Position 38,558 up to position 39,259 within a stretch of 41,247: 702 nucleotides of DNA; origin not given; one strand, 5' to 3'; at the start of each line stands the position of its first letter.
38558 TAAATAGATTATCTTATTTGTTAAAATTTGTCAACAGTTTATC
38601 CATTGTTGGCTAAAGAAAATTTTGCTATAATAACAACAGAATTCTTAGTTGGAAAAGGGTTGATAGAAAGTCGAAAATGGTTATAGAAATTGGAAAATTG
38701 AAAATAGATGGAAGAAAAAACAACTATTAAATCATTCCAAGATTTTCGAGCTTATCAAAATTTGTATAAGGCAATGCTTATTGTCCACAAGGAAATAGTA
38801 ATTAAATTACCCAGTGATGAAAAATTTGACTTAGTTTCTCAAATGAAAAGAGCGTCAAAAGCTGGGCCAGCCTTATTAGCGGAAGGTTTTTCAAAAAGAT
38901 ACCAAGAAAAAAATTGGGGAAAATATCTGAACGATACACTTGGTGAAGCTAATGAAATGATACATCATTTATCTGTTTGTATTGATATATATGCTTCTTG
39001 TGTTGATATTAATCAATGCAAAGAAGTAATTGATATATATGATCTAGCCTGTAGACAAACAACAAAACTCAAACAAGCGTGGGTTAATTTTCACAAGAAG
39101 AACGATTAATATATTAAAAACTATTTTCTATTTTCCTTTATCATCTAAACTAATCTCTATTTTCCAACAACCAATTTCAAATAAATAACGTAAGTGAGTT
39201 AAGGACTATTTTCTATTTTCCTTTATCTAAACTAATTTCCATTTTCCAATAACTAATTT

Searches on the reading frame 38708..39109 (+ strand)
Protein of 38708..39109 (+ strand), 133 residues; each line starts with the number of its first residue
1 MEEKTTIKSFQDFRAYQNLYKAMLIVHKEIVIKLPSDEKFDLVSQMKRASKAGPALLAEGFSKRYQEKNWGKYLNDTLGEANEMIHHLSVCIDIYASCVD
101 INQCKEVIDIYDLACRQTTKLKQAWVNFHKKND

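Call 38: search_protein_families(library=pfam, proteins=[window:38708-39109:+], max_evalue=0.001)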
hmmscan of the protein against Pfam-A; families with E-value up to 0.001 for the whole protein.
window:38708-39109:+ (133 aa): 1 family
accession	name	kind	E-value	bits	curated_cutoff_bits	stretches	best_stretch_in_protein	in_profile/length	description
PF05635.17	23S_rRNA_IVP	-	3.1e-12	47.1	33.8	1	12-94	2-82/106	23S rRNA-intervening sequence protein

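Call 44: find_encoding_contigs(protein=window:38708-39109:+, flank=10000, max_places=10)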
Protein window:38708-39109:+ (133 aa): 3 contigs read that carry it; 3 places shown.
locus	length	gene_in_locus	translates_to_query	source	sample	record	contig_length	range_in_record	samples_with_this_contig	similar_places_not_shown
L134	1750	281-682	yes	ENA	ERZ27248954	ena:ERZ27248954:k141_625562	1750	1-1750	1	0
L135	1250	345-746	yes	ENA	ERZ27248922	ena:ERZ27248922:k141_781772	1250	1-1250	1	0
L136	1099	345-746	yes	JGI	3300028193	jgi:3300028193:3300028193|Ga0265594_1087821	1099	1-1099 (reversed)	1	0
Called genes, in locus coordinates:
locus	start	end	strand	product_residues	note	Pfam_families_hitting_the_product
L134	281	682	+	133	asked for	PF05635:23S_rRNA_IVP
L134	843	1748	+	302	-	?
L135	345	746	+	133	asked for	PF05635:23S_rRNA_IVP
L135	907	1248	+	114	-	?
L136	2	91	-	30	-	?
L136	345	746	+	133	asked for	PF05635:23S_rRNA_IVP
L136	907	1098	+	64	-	?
